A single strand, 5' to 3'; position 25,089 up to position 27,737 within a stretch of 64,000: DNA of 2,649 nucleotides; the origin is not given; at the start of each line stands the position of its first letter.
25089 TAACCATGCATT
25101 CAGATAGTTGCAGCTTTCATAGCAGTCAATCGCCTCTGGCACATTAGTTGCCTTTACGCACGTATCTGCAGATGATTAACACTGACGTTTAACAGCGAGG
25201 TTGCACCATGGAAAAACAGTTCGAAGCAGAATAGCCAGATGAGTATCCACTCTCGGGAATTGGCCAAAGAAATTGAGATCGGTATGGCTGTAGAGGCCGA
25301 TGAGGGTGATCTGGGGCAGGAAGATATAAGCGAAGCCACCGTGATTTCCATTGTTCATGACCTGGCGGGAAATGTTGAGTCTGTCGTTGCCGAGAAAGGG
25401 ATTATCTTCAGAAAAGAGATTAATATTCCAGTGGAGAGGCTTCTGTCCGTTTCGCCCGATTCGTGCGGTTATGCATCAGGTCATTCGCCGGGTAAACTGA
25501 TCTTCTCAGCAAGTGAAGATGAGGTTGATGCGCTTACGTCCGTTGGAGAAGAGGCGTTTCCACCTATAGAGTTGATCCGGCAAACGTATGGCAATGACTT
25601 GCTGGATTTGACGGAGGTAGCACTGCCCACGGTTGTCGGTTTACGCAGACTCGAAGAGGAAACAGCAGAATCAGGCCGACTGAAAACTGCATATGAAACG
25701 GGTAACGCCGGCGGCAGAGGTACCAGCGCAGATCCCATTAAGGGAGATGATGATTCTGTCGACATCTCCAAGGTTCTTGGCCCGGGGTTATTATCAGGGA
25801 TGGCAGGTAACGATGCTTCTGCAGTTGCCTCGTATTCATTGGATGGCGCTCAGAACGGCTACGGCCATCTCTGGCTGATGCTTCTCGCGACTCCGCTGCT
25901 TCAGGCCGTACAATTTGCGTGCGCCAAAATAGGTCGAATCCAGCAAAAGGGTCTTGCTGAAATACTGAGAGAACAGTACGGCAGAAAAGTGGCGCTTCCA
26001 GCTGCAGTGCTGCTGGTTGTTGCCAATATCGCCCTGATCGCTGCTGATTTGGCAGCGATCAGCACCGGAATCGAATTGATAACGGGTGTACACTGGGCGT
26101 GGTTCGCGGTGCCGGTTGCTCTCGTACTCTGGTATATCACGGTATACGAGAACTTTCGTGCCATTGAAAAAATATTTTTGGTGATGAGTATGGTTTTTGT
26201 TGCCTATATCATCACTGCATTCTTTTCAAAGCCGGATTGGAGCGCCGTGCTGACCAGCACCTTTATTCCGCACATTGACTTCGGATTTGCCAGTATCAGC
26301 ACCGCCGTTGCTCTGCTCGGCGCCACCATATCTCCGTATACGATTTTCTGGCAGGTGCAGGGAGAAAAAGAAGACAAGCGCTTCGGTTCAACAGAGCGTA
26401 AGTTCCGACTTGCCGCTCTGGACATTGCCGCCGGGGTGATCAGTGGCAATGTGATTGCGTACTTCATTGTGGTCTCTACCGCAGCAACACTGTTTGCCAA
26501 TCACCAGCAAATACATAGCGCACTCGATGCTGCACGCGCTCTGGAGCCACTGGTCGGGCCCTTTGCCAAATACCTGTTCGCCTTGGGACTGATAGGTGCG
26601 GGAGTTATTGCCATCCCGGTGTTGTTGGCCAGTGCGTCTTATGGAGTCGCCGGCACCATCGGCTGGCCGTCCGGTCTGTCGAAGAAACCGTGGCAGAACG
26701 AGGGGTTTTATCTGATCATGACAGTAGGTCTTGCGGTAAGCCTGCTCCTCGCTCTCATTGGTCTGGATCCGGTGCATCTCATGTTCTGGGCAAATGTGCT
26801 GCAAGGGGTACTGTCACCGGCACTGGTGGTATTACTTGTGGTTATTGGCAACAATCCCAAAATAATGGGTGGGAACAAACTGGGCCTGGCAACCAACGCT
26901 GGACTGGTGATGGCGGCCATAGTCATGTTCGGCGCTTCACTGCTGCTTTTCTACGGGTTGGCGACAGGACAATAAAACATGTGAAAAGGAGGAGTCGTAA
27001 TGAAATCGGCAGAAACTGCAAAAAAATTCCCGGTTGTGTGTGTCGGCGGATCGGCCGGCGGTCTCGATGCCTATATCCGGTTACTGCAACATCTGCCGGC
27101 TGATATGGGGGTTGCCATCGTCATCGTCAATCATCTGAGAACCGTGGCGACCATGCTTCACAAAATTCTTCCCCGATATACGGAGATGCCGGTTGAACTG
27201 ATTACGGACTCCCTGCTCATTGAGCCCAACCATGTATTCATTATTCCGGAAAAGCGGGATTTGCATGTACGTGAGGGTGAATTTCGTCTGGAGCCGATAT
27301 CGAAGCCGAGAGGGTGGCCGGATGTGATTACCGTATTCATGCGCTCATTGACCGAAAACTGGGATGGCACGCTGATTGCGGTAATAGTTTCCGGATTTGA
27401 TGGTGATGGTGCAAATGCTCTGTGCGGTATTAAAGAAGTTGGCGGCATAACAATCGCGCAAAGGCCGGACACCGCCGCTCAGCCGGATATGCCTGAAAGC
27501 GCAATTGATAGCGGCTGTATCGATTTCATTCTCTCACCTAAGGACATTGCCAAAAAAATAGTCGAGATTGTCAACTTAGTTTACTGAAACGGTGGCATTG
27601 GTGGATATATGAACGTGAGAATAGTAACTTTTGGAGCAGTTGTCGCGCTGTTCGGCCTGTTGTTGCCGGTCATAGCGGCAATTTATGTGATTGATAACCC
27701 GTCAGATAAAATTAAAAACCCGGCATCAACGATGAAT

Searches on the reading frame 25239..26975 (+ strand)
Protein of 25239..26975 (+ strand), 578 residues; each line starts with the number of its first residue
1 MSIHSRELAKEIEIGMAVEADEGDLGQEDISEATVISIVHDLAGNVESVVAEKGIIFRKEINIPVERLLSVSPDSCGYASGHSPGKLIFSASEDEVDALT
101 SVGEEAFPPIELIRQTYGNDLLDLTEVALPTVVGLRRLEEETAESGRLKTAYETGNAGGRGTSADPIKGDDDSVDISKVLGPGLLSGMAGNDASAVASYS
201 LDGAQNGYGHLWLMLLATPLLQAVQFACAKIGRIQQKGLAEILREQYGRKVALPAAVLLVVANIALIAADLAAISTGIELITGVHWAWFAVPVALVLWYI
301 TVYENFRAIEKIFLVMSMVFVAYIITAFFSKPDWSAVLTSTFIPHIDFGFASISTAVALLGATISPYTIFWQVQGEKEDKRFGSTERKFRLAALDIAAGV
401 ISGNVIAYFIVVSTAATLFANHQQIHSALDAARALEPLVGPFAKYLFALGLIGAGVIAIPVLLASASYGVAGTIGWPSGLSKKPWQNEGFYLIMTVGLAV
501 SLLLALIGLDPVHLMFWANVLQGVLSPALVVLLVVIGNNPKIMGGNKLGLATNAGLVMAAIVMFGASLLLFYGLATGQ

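Call 14: search_protein_families(library=ncbifam, proteins=[window:25239-26975:+], max_evalue=0.00001)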
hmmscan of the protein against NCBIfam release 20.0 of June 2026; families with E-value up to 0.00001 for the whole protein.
window:25239-26975:+ (578 aa): 3 families
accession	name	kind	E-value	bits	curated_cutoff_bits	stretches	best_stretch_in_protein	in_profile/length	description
NF001923.0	PRK00701.1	subfamily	2.6e-31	108.8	430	1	176-573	33-434/439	Mn(2+) uptake NRAMP transporter MntH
TIGR01197.1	nramp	subfamily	3e-19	69.6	272.5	1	178-477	5-328/390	metal ion transporter, metal ion (Mn2+/Fe2+) transporter (Nramp) family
NF037982.1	Nramp_1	equivalog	1.2e-12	47.7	50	1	181-538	1-401/404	Nramp family divalent metal transporter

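Call 22: find_related_loci(query=window:25239-26975:+, collection=genome_contigs, flank=4000)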
Query window:25239-26975:+ (578 aa) in genome_contigs; peptide patterns used: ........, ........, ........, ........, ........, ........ (x = any residue, [..] = any of these).
182 stretches matched a pattern; 74 encode a relative of the query (tblastn E <= 1e-3); 72 distinct loci.
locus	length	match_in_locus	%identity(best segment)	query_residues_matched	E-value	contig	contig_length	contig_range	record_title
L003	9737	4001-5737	77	6-578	0e+0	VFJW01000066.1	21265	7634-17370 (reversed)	MAG: Geobacter sp. isolate Bin_37_3 c_000001648685, whole genome shotgun sequence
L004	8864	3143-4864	76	5-578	0e+0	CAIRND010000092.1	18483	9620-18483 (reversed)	MAG: uncultured Geobacteraceae bacterium isolate Ja_bin-5855 genome assembly, contig: bin-5855:092/705, whole genome sho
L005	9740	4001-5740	78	5-578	0e+0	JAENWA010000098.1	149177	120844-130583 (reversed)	MAG: Desulfuromonadales bacterium isolate 3_4_m_bin4 c_000003258890, whole genome shotgun sequence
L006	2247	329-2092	79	5-578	0e+0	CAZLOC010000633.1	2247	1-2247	MAG TPA_asm: uncultured Anaerolineaceae bacterium isolate binchicken_co234_131 genome assembly, contig: NODE_91363_lengt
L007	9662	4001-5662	73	6-578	0e+0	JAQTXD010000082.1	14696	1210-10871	MAG: Desulfuromonadaceae bacterium isolate STC_126 NODE_8994_length_14696_cov_3.044958_Sandtown_C, whole genome shotgun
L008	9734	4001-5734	72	5-576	0e+0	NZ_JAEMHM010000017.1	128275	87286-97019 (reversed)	Geomesophilobacter sediminis strain Red875 NODE_17_length_128275_cov_149.302056, whole genome shotgun sequence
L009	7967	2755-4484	77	6-575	0e+0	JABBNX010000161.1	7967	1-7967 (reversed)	MAG: Proteobacteria bacterium isolate G2_21 NODE_4691_length_7967_cov_8.52831, whole genome shotgun sequence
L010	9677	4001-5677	58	11-578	0e+0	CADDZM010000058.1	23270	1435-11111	Chloroflexi bacterium isolate 14 genome assembly, contig: NODE_1355_length_23270_cov_6.554379, whole genome shotgun sequ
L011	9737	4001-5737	59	5-578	0e+0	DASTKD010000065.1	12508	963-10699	MAG TPA_asm: Ktedonobacteraceae bacterium isolate SMAG_U1932 k141_1432134, whole genome shotgun sequence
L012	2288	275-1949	87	5-578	0e+0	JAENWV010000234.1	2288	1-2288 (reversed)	MAG: Thermoleophilia bacterium isolate 5_8_m_bin1 k141_791967_length_2288_cov_293.4625, whole genome shotgun sequence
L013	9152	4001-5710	58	11-577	0e+0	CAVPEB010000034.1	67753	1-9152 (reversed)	MAG: uncultured Chloroflexia bacterium isolate MFD00008.bin.2.120 genome assembly, contig: contig_40301, whole genome sh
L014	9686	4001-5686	56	3-578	0e+0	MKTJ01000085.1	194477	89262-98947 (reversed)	MAG: Chloroflexi bacterium 54-19 SCNpilot_cont_500_bf_scaffold_77, whole genome shotgun sequence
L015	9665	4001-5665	57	1-578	0e+0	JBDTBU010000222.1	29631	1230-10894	MAG: Ktedonobacteraceae bacterium isolate cluster2_bin.14 k127_6074171, whole genome shotgun sequence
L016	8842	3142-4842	58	11-578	0e+0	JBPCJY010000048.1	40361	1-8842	MAG: Ktedonobacteraceae bacterium isolate TH_ant_mag_38 S1Ck127_10232736_flag_0_multi_28.8461_len_40361, whole genome sh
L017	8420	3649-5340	57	10-578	0e+0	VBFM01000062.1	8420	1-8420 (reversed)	MAG: Chloroflexi bacterium isolate CF_52 14_1009_12_20cm_scaffold_5557, whole genome shotgun sequence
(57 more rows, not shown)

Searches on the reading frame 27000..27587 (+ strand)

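Call 14: search_protein_families(library=ncbifam, proteins=[window:27000-27587:+], max_evalue=0.00001)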
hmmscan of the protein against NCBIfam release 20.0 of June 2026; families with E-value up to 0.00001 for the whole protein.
window:27000-27587:+ (195 aa): 2 families
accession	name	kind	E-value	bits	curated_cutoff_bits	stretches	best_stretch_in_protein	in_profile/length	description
NF009206.0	PRK12555.1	subfamily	9.3e-31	107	342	1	4-191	147-336/340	chemotaxis-specific protein-glutamate methyltransferase CheB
NF001965.0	PRK00742.1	subfamily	6.4e-23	81.5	293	1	6-191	163-353/357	chemotaxis-specific protein-glutamate methyltransferase CheB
